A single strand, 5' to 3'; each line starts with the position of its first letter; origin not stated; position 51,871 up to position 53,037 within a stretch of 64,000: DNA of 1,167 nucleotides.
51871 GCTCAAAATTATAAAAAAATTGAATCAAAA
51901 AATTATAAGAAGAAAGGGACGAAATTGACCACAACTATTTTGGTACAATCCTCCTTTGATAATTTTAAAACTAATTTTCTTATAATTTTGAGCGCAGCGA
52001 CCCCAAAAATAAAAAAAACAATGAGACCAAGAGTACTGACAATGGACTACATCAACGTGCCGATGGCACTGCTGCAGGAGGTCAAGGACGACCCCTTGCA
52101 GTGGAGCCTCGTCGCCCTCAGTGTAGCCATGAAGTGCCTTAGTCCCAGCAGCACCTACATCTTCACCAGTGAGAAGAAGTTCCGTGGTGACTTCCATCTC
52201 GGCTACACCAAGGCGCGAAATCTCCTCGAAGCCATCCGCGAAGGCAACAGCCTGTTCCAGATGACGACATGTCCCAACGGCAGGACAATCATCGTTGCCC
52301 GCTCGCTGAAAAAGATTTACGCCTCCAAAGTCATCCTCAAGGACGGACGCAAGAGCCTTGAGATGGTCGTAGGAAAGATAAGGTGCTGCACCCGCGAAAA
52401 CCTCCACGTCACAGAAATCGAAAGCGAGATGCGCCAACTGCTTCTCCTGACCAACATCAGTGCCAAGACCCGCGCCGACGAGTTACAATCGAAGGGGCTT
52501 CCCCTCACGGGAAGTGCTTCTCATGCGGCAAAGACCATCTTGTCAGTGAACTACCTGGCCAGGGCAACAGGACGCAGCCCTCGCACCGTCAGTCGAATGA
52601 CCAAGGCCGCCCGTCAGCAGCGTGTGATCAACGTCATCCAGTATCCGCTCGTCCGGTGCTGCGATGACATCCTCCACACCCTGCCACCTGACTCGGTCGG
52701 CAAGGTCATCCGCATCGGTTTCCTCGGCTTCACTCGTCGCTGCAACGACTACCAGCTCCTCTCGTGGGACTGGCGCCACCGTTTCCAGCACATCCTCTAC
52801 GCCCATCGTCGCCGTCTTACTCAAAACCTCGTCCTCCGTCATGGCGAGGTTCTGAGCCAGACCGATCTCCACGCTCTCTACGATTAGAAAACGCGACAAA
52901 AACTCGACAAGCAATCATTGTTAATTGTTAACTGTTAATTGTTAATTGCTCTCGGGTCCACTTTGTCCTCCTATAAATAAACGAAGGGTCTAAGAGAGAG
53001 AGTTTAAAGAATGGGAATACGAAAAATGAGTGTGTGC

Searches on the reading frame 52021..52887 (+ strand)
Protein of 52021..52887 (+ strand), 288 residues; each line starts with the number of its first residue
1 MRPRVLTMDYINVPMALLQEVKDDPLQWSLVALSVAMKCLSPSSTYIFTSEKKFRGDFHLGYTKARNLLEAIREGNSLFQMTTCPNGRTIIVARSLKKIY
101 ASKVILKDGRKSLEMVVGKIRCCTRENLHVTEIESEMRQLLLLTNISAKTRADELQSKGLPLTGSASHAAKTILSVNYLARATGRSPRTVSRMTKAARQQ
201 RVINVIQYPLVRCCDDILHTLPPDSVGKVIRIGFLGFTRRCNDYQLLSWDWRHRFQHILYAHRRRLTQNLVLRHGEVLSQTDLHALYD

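Call 8: search_protein_families(library=pfam, proteins=[window:52021-52887:+], max_evalue=0.01)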
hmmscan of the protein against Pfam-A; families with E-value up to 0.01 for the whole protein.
window:52021-52887:+ (288 aa): 0 families

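Call 16: search_protein_families(library=ncbifam, proteins=[window:52021-52887:+], max_evalue=0.1)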
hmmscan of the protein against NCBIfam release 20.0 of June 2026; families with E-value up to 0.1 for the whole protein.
window:52021-52887:+ (288 aa): 1 family
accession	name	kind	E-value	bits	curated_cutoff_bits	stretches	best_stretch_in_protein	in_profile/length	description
NF047395.1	TransRegLtdR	equivalog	0.0047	16.7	250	1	138-207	53-123/166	transcriptional regulator LdtR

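Call 17: search_protein_families(library=phrogs, proteins=[window:52021-52887:+], max_evalue=0.1)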
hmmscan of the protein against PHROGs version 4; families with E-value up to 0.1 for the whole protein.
window:52021-52887:+ (288 aa): 0 families

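Call 18: search_solved_structures(query=window:52021-52887:+, max_evalue=10)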
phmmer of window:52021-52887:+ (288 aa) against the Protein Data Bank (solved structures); distinct sequences matched with E-value up to 10: 1.
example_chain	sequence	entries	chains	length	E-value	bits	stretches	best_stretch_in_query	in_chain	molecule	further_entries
3ism_A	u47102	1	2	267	0.35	13.7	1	218-263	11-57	CG8862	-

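Call 20: find_homologous_proteins(query=window:52021-52887:+, max_evalue=0.001)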
Query window:52021-52887:+ (288 aa): 43 proteins with E <= 0.001 among 1413 candidates.
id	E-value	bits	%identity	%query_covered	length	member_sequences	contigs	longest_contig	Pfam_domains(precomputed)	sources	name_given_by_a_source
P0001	1.9e-186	636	98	100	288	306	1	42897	-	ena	-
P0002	1.1e-168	578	90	100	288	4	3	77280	-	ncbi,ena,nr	ncbi:MAG: hypothetical protein IKX59_00785 [Bacteroidales bacterium]|nr:hypothetical protein [Bacter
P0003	1.5e-166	571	89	100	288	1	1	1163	-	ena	-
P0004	8.0e-164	562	89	98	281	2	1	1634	-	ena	-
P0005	2.8e-163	560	89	98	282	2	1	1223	-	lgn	-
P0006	5.5e-159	546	85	100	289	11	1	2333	-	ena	-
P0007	1.4e-157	541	85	98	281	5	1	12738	-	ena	-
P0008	9.5e-136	470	73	100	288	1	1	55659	-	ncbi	-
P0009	3.5e-128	445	70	98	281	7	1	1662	-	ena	-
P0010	8.4e-117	408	68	98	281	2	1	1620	-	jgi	-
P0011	4.7e-114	399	65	99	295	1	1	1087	-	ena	-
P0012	1.8e-110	387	96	65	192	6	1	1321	-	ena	-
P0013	8.5e-108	378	97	60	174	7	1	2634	-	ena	-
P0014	2.2e-107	377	62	99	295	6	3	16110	-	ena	-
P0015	7.2e-105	369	60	99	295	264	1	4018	-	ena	-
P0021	3.8e-91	324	55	99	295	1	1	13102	-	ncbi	-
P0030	1.7e-76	275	50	99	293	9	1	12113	-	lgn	-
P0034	1.2e-72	263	50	99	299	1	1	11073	-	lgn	-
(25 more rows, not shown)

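Call 22: find_encoding_contigs(protein=P0008, flank=10000, max_places=3)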
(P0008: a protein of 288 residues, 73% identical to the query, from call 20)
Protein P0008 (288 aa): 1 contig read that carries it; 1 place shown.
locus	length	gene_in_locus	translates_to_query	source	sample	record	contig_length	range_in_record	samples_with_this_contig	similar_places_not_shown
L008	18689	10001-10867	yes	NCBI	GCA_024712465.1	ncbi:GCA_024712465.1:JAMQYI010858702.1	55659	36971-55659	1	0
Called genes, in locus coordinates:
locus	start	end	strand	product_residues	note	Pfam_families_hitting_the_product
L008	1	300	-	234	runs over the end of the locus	PF04298:Zn_peptidase_2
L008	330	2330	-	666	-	PF08497:Radical_SAM_N, PF04055:Radical_SAM (weak), PF11842:DUF3362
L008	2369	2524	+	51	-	-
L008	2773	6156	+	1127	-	PF17757:UvrB_inter, PF02559:CarD_TRCF_RID, PF00270:DEAD, PF04851:ResIII, PF22590:Cas3-like_C_2 (faint), PF00271:Helicase_C, PF03461:TRCF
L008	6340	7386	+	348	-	PF08240:ADH_N, PF16912:Glu_dehyd_C, PF00107:ADH_zinc_N, PF13602:ADH_zinc_N_2 (weak)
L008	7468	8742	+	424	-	PF03786:UxuA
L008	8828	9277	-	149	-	PF11396:PepSY_like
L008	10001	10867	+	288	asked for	-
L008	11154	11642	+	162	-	PF12833:HTH_18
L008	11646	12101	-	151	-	-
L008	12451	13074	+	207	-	-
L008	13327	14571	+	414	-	PF13173:AAA_14, PF13635:DUF4143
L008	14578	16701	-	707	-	PF00933:Glyco_hydro_3, PF01915:Glyco_hydro_3_C, PF14310:Fn3-like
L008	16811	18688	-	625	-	?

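Call 23: find_encoding_contigs(protein=P0014, flank=10000, max_places=3)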
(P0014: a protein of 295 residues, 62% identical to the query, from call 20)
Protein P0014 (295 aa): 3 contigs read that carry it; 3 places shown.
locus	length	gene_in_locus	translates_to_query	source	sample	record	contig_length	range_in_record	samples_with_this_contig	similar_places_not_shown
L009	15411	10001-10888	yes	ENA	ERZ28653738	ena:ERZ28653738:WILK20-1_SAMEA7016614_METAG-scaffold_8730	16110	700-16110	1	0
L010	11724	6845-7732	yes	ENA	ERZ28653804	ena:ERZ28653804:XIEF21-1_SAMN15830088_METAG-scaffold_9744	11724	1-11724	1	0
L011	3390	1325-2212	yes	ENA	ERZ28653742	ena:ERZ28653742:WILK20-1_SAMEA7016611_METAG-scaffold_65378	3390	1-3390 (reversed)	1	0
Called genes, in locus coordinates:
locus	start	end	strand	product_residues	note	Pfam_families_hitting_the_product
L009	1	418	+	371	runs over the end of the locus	?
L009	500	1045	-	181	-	-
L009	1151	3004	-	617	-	-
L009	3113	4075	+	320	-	PF01745:IPT, PF01715:IPPT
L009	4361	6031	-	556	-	PF01301:Glyco_hydro_35 (weak), PF02449:Glyco_hydro_42, PF18120:DUF5597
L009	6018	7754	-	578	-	PF16499:Melibiase_2, PF17801:Melibiase_C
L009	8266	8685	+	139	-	-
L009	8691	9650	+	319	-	PF01738:DLH (faint), PF02129:Peptidase_S15 (weak), PF20434:BD-FAE, PF07859:Abhydrolase_3 (weak), PF03583:LIP (faint), PF02230:Abhydrolase_2 (faint), PF00326:Peptidase_S9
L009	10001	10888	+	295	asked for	-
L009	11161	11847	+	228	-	PF12833:HTH_18, PF00165:HTH_AraC (weak)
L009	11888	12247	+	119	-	-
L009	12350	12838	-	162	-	-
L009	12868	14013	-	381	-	PF02322:Cyt_bd_oxida_II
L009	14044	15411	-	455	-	?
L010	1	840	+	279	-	?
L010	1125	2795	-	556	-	PF01301:Glyco_hydro_35 (weak), PF02449:Glyco_hydro_42, PF18120:DUF5597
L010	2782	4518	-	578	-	PF16499:Melibiase_2, PF17801:Melibiase_C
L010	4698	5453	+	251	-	PF00535:Glycos_transf_2, PF10111:Glyco_tranf_2_2 (weak), PF13641:Glyco_tranf_2_3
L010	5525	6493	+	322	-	PF02129:Peptidase_S15 (weak), PF20434:BD-FAE, PF07859:Abhydrolase_3, PF03583:LIP (faint), PF00326:Peptidase_S9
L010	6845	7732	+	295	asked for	-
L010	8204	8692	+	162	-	PF12833:HTH_18, PF00165:HTH_AraC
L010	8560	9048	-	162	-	-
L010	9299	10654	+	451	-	PF13173:AAA_14, PF13635:DUF4143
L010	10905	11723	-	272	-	?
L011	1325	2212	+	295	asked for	-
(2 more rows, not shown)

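Call 37: predict_structure(alignment_id=A1)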
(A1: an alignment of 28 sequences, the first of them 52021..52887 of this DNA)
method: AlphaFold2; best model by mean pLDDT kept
length: 288 residues; sequences in the alignment: 28
mean_pLDDT: 79.7   pTM: 0.76
mean pLDDT of the five models: 79.7, 79.5, 75.5, 75.4, 65.9
residues with pLDDT >= 90: 120; 70-90: 94; 50-70: 46; < 50: 28
segments of 3 or more residues with pLDDT < 50: 214-234, 263-267
pLDDT, mean of each block of 10 residues (from residue 1): 64 94 96 94 89 95 97 96 91 93 85 90 84 94 88 74 76 85 92 90 72 48 43 49 73 84 52 61 59
secondary structure, 60 per line:
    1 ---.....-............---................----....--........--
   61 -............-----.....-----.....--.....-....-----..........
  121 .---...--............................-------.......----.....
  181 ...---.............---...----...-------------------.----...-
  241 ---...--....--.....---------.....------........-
elements in order: E4-8 E10-14 H15-21 H25-40 E45-48 H51-58 H62-73 E79-83 E89-93 H96-100 E102-105 E111-121 H130-157 H165-171 H176-183 H187-199 E203-205 E210-212 E237-239 E244-246 H249-252 E255-259 E269-273 H280-287

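Call 41: fold_search(model_id=the predicted structure, library=pdb)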
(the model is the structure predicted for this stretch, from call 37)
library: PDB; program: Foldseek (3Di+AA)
matches with E <= 10: 1105; with E <= 0.001: 0
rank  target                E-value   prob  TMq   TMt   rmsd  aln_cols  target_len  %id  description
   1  2quf_A                3.9e-02  0.28  0.16  0.21  20.9       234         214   11  Crystal Structure of Transcription Factor AXXA-PF0095 from Pyrococcus furiosus (released 2008-08-05)
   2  5jbr_A                6.9e-02  0.57  0.19  0.32  13.3       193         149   11  Crystal structure of uncharacterized protein Bcav_2135 from Beutenbergia cavernae (released 2016-04-20)
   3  6h24_B                6.9e-02  0.20  0.13  0.21  18.4       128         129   12  X-Ray Crystal Structure of the MSBI1.176 WH1 Domain, a Replication Protein Isolated from a Multiple Sclerosis Patient (released 2019-05-15)
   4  2w57_A                7.3e-02  0.38  0.15  0.28  17.9       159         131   12  Crystal structure of the Vibrio cholerae ferric uptake regulator (Fur) reveals structural rearrangement of the DNA-bin (released 2009-01-20)
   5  2xub                  8.2e-02  0.54  0.19  0.13  15.2       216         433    9  Human RPC62 subunit structure (released 2011-03-02)
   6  4zlc_C                1.2e-01  0.38  0.18  0.30  12.1       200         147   10  Crystal structure of the ROQ domain of human Roquin-2 (released 2015-08-19)
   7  6hk6_I                1.3e-01  0.30  0.19  0.19  12.2       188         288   11  Human RIOK2 bound to inhibitor (released 2018-10-24)
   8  8cli_A                1.4e-01  0.57  0.19  0.11  19.9       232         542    9  TFIIIC TauB-DNA monomer (released 2023-06-21)
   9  7z1l_O                1.4e-01  0.25  0.17  0.10  13.3       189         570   13  Structure of yeast RNA Polymerase III Pre-Termination Complex (PTC) (released 2022-08-31)
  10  9kgt_B                1.4e-01  0.09  0.10  0.06  25.0       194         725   13  Crystal structure of topoisomerase IV from Klebsiella pneumoniae in complex with DNA and BWC0977, a dual-targeting bro (released 2025-11-12)
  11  5fmf_R                1.5e-01  0.87  0.21  0.43  11.8        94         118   15  the P-lobe of RNA polymerase II pre-initiation complex (released 2015-11-25)
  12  6hk6_E                1.5e-01  0.30  0.19  0.19  12.2       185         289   11  Human RIOK2 bound to inhibitor (released 2018-10-24)
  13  4qik_B                1.5e-01  0.16  0.16  0.16  14.4       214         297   13  Crystal structure of the ROQ domain of human Roquin in complex with the TNF23 RNA duplex (released 2014-07-16)
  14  9qlj                  1.6e-01  0.38  0.15  0.20  14.8       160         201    8  Crystal Structure of a Disordered Apo-form of A. Fischeri FNR (released 2026-04-08)
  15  8iue_P                1.6e-01  0.21  0.19  0.18  22.3       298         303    6  RNA polymerase III pre-initiation complex melting complex 1 (released 2023-05-24)
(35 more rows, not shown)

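Call 42: search_protein_families(library=pfam, alignment_id=A1, max_evalue=1)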
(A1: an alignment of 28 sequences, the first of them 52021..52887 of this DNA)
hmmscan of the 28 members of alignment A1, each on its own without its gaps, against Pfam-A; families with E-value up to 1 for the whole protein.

A. member 1, window:52021-52887:+ (288 aa): 3 families
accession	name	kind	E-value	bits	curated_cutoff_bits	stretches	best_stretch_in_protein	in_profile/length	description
PF13936.12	HTH_38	-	0.044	14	27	1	174-192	21-39/44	Helix-turn-helix domain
PF20432.4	Xre-like-HTH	-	0.072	13.8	25.8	1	153-199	3-47/63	Antitoxin Xre-like helix-turn-helix domain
PF13730.12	HTH_36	-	0.18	12.1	25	1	174-199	26-51/55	Helix-turn-helix domain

B. families by the number of members that match (of 28 scanned): 11 families
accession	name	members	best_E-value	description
PF13730.12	HTH_36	7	0.00095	Helix-turn-helix domain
PF13936.12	HTH_38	3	0.042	Helix-turn-helix domain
PF20432.4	Xre-like-HTH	2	0.019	Antitoxin Xre-like helix-turn-helix domain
PF08279.18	HTH_11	2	0.16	HTH domain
PF00106.31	adh_short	1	0.027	short chain dehydrogenase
PF13545.12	HTH_Crp_2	1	0.065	Crp-like helix-turn-helix domain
PF14441.12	OTT_1508_deam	1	0.11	OTT_1508-like deaminase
PF09397.16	FtsK_gamma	1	0.12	Ftsk gamma domain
PF13976.11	gag_pre-integrs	1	0.17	GAG-pre-integrase domain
PF15613.11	WSD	1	0.18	Williams-Beuren syndrome DDT (WSD), D-TOX E motif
PF19743.5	ASTN1_2_fn3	1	0.24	ASTN1/2 Fn3 domain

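Call 43: search_solved_structures(query=A1, max_evalue=10)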
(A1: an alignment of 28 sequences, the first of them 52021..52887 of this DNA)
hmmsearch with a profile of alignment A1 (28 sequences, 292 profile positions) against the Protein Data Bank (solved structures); distinct sequences matched with E-value up to 10: 10.
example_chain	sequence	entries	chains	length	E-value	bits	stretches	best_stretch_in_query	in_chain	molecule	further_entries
1yy3_A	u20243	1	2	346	0.46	12.8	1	20-97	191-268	S-adenosylmethionine:tRNA ribosyltransferase-isomerase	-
1dzi_A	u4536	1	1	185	1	11.7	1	55-109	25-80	INTEGRIN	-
9rk5_A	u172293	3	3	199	1.2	11.4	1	55-109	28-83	Integrin alpha-2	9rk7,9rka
9vb8_A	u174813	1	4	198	1.3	11.4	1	55-109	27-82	Integrin alpha-2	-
5hj2_C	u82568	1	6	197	1.3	11.4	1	55-109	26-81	Integrin alpha-2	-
4bj3_A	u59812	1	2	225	1.3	11.4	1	46-109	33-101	INTEGRIN ALPHA-2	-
1v7p_C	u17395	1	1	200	1.3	11.4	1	55-109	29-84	Integrin alpha-2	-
9rhy_A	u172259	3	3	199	1.3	11.4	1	55-109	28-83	Integrin alpha-2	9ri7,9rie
1aox_A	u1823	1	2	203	1.3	11.3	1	55-109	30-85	INTEGRIN ALPHA 2 BETA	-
5thp_C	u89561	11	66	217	1.6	11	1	55-109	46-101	Integrin alpha-2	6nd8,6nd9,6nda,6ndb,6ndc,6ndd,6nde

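Call 45: find_encoding_contigs(protein=P0001, flank=10000, max_places=4)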
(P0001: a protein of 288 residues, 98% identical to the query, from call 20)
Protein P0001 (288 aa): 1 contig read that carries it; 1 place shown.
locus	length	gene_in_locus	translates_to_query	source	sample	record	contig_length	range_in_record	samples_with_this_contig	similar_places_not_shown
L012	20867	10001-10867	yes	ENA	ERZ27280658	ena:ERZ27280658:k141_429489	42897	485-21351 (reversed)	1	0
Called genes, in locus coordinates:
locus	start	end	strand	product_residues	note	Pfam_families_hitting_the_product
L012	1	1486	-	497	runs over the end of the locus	PF01875:Memo, PF01871:AMMECR1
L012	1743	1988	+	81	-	-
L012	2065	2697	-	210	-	-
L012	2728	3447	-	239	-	-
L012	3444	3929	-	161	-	-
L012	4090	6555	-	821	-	PF17132:Glyco_hydro_106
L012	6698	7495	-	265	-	PF18754:Nmad3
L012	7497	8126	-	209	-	PF18753:Nmad2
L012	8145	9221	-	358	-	-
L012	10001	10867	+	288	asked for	-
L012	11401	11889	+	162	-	PF12833:HTH_18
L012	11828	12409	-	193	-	-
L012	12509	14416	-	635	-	PF01420:Methylase_S (faint), PF00717:Peptidase_S24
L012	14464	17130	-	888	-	PF13588:HSDR_N_2, PF02384:N6_Mtase, PF07669:Eco57I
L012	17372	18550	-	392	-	PF13173:AAA_14, PF13635:DUF4143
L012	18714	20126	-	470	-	PF00328:His_Phos_2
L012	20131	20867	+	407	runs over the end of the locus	?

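Call 48: find_encoding_contigs(protein=P0021, flank=8000, max_places=2)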
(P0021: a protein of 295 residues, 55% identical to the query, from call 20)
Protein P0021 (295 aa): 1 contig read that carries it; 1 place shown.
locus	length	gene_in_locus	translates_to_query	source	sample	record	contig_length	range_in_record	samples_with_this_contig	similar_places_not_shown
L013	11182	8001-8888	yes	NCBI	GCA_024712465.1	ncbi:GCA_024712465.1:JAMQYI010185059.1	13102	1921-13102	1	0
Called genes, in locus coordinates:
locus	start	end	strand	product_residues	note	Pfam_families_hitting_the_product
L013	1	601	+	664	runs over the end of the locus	PF26549:Tricorn_N (faint), PF07676:PD40, PF13620:CarboxypepD_reg (weak), PF00691:OmpA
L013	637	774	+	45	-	-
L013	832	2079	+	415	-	PF03062:MBOAT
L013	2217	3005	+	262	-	-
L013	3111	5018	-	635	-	PF13522:GATase_6, PF13537:GATase_7, PF01380:SIS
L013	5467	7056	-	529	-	PF00884:Sulfatase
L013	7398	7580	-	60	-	-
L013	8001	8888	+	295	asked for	-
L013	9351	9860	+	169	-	PF00165:HTH_AraC (faint), PF12833:HTH_18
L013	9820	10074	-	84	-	-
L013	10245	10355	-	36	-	-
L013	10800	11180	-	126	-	?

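Call 49: find_encoding_contigs(protein=P0030, flank=8000, max_places=2)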
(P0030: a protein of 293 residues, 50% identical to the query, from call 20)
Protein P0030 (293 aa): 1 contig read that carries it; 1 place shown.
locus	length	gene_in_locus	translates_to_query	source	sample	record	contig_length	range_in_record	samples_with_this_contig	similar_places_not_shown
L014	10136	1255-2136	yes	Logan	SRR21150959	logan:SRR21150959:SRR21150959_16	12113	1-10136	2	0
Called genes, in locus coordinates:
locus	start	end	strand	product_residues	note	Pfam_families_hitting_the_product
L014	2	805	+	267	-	?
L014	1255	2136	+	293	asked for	-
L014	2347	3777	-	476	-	PF01637:ATPase_2, PF13191:AAA_16 (weak), PF13173:AAA_14 (weak)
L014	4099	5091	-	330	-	-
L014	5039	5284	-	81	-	-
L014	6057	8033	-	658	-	-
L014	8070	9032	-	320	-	-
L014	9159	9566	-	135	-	-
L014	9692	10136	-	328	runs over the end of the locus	-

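Call 50: find_encoding_contigs(protein=P0034, flank=8000, max_places=2)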
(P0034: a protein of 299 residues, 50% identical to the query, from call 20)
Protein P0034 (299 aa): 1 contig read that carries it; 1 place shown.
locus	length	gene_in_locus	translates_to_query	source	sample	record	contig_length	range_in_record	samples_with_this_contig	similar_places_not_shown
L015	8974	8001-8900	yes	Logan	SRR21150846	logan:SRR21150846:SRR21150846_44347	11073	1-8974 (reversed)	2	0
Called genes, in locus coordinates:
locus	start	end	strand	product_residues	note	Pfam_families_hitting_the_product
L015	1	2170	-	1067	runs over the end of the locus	PF00176:SNF2-rel_dom, PF00270:DEAD (faint), PF04851:ResIII, PF00271:Helicase_C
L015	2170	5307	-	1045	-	PF04851:ResIII, PF00270:DEAD (weak), PF19778:RE_endonuc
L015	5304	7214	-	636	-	PF01555:N6_N4_Mtase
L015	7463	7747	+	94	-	-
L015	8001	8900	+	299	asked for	-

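Call 58: fold_search(model_id=the predicted structure, library=viral)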
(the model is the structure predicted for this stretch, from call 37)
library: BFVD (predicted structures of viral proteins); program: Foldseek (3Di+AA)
matches with E <= 10: 1027; with E <= 0.001: 2
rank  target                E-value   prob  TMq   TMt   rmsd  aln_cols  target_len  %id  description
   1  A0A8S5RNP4            3.0e-09  1.00  0.53  0.55   9.3       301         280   14  Uncharacterized protein [virus sp. ctoYX9]
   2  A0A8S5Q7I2            2.2e-06  1.00  0.45  0.51  12.2       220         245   14  Uncharacterized protein [Siphoviridae sp. ctHiz26]
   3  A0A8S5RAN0            1.6e-03  1.00  0.37  0.44   6.5       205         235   10  Helix-turn-helix domain protein [virus sp. ctQcs9]
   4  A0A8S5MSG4            1.7e-03  1.00  0.33  0.32   8.1       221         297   14  Replication initiator protein [Podoviridae sp. ctwV53]
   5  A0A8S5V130            2.2e-03  0.96  0.22  0.18  16.4       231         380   11  Uncharacterized protein [Siphoviridae sp. ct3r22]
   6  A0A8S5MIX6            2.3e-03  0.91  0.22  0.23  14.9       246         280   11  Replication initiator protein [Siphoviridae sp. ctvyM23]
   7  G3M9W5                3.7e-03  0.99  0.33  0.16  10.5       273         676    7  Gp224 [Bacillus phage G]
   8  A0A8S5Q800            4.4e-03  0.99  0.32  0.37   7.8       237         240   13  Uncharacterized protein [Siphoviridae sp. ctdVv30]
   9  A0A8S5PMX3            4.9e-03  1.00  0.38  0.40   6.6       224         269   12  Helix-turn-helix domain protein [Siphoviridae sp. ctUcA20]
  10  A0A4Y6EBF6            5.8e-03  0.89  0.30  0.28  11.0       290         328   11  (no name in the UniProt tables at hand)
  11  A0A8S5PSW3            8.2e-03  0.98  0.34  0.36  12.4       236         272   10  Replication protein O [Siphoviridae sp. ct96x5]
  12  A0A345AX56            1.0e-02  0.85  0.18  0.25  13.1       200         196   12  (no name in the UniProt tables at hand)
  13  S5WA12                1.2e-02  0.94  0.30  0.26   8.6       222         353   13  (no name in the UniProt tables at hand)
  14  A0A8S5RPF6            1.2e-02  1.00  0.38  0.41   5.3       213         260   12  Helix-turn-helix domain protein [virus sp. ctrcb4]
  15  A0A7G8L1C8            1.5e-02  0.87  0.22  0.20  18.2       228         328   12  Uncharacterized protein [Escherichia phage Mt1B1_P17]
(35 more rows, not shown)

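Call 59: search_dna_similar(query=window:52021-52887:+, collection=phages, mode=protein, max_evalue=0.01)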
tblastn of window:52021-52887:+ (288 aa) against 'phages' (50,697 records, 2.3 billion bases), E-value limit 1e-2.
No match.

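Call 60: search_dna_similar(query=window:52021-52887:+, collection=plasmids, mode=protein, max_evalue=0.01)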
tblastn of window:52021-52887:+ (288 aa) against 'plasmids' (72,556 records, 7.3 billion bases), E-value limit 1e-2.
No match.

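Call 61: search_protein_representatives(alignment_id=A1)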
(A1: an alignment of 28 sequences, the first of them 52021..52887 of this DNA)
Query: 28 sequences, 292 profile positions. Proteins with E-value up to 0.001 (for the whole library): 130; up to 1e-10: 78; up to 1e-30: 19. The best 130 are listed.
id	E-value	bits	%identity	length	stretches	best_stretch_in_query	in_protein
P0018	2.9e-129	446.8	-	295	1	6-292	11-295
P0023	1.8e-128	444.2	-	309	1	1-292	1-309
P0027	1.2e-122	425.1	-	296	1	4-292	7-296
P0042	2.0e-113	394.8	-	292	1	10-292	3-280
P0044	3.0e-91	322.0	-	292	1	2-292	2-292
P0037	1.4e-80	287.1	-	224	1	3-194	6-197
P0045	6.1e-80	284.9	-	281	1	10-292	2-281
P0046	1.9e-65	237.3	-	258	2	12-210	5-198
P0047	1.4e-58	214.8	-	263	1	11-273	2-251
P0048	1.1e-49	185.6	-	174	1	10-163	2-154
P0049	2.6e-49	184.4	-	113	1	181-292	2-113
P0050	1.8e-47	178.3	-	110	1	12-121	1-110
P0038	1.5e-44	168.7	-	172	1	4-108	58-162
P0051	1.8e-41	158.6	-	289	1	9-274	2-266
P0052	7.0e-41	156.7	-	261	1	10-279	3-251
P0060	1.2e-25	106.6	-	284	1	14-286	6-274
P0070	3.3e-19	85.5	-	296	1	12-273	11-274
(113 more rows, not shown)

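Call 63: search_protein_families(library=pfam, alignment_id=A2, max_evalue=0.1)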
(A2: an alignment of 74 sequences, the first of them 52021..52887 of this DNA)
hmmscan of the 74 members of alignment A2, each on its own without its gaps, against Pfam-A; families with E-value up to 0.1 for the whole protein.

A. member 1, window:52021-52887:+ (288 aa): 2 families
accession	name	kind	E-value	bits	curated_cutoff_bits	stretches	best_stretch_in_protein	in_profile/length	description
PF13936.12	HTH_38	-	0.044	14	27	1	174-192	21-39/44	Helix-turn-helix domain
PF20432.4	Xre-like-HTH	-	0.072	13.8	25.8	1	153-199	3-47/63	Antitoxin Xre-like helix-turn-helix domain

B. families by the number of members that match (of 74 scanned): 82 families (the first 25 are shown)
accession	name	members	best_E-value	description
PF13545.12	HTH_Crp_2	42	2.4e-06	Crp-like helix-turn-helix domain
PF13730.12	HTH_36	30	8e-05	Helix-turn-helix domain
PF12802.13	MarR_2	27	4.8e-05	MarR family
PF01047.28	MarR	24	2.6e-05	MarR family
PF13412.12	HTH_24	19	7.1e-07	Winged helix-turn-helix DNA-binding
PF09339.16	HTH_IclR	17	7.6e-07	IclR helix-turn-helix domain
PF01978.25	TrmB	12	6.4e-06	Sugar-specific transcriptional regulator TrmB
PF08279.18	HTH_11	12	4.4e-05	HTH domain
PF25213.1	HVO_A0261_N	12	0.0029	HVO_A0261 N-terminal domain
PF24034.1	DUF7343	6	5.7e-05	Domain of unknown function (DUF7343)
PF01325.25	Fe_dep_repress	6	0.00038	Iron dependent repressor, N-terminal DNA binding domain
PF13384.12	HTH_23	6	0.0015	Homeodomain-like domain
PF13551.12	HTH_29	5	0.0025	Winged helix-turn helix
PF13613.12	HTH_Tnp_4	5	0.0042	Helix-turn-helix of DDE superfamily endonuclease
PF13936.12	HTH_38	5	0.018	Helix-turn-helix domain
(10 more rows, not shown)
